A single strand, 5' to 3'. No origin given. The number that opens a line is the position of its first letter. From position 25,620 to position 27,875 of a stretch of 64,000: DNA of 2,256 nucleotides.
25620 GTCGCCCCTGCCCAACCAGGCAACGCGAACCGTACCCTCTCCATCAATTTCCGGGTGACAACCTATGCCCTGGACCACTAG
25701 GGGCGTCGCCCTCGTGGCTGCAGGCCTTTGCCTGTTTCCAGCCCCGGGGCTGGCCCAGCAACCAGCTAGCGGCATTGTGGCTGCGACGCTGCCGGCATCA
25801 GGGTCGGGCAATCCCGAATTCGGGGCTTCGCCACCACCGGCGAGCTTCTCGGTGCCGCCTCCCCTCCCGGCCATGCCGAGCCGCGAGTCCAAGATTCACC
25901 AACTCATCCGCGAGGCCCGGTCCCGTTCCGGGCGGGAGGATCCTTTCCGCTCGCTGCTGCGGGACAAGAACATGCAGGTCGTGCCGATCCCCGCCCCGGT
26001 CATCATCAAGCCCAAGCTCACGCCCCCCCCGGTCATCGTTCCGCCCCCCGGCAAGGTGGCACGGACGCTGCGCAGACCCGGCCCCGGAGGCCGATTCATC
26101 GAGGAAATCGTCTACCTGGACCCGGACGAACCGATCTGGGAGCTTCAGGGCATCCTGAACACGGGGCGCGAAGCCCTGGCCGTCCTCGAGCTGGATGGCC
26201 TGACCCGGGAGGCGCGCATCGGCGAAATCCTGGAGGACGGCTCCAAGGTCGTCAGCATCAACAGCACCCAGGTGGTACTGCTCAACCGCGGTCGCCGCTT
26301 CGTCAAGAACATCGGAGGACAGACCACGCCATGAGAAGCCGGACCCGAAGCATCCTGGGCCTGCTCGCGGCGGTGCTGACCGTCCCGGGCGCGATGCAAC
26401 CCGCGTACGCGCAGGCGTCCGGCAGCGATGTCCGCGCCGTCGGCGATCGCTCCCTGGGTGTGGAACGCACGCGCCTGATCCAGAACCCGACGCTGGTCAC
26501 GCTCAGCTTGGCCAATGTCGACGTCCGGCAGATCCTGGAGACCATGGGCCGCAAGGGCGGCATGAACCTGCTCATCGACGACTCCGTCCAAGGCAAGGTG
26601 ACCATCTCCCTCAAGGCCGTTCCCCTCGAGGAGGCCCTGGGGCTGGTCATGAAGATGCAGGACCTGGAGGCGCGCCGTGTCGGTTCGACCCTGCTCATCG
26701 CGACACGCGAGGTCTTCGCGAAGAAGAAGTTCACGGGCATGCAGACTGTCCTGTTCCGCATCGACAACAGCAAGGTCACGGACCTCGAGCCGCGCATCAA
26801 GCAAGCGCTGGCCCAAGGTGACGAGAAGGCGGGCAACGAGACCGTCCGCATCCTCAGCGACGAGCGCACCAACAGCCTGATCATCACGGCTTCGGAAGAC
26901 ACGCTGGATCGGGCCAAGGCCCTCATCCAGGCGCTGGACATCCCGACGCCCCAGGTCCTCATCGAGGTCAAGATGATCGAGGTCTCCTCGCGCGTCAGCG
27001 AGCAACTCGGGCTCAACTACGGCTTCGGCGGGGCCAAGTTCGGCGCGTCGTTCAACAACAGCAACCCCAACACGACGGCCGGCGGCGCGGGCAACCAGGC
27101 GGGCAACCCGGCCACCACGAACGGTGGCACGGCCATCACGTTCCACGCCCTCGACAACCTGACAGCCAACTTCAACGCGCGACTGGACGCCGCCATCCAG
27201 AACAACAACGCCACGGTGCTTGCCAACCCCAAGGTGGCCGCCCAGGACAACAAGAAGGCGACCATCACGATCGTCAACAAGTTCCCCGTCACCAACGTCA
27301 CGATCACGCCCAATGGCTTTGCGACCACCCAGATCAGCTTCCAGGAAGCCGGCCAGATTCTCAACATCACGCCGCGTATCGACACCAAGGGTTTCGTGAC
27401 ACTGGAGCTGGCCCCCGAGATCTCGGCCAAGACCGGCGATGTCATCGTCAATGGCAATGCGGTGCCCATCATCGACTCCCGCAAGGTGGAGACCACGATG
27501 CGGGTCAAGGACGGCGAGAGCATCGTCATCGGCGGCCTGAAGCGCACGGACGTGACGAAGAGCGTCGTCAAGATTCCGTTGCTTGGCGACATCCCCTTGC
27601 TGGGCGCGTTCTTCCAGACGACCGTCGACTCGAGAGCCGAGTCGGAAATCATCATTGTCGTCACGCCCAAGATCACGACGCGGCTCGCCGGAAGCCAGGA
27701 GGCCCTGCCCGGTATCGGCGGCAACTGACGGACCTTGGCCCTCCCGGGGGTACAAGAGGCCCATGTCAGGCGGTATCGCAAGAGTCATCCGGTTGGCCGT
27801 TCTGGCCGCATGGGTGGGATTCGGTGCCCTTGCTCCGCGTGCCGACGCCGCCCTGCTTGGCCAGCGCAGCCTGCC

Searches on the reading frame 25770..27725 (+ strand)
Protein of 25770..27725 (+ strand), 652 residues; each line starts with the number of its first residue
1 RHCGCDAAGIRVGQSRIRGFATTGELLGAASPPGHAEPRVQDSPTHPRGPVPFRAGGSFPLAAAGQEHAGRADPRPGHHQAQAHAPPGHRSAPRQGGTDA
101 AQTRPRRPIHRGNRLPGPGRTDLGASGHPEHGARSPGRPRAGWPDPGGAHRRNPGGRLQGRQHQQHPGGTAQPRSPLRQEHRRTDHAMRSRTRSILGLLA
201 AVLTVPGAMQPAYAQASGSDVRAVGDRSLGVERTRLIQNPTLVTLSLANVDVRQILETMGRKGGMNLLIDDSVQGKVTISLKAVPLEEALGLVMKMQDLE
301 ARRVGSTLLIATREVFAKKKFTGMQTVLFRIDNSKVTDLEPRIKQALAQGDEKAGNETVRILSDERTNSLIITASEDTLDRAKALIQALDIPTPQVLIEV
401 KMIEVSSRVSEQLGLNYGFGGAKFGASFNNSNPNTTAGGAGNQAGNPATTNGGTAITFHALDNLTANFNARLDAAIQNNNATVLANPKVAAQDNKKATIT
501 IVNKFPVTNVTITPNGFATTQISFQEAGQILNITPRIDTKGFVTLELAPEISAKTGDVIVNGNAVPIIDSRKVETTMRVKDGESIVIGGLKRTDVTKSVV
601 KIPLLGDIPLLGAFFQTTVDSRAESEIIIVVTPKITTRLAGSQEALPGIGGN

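Call 7: search_protein_families(library=pfam, proteins=[window:25770-27725:+], max_evalue=0.001)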
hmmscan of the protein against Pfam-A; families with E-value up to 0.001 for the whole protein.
window:25770-27725:+ (652 aa): 4 families
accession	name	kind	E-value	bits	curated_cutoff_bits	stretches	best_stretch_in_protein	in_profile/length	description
PF00263.26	Secretin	-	4.6e-43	147.2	27.5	1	475-636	2-168/169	Bacterial type II and III secretion system protein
PF03958.22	Secretin_N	-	2.8e-12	47.1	28.2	1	327-395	2-69/69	Bacterial type II/III secretion system short domain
PF07660.19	STN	-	3.9e-08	33.4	28.4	1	265-311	1-50/52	Secretin and TonB N terminus short domain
PF21305.2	type_II_gspD_N0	-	1.9e-05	24.8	27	1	246-288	2-45/71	GspD-like, N0 domain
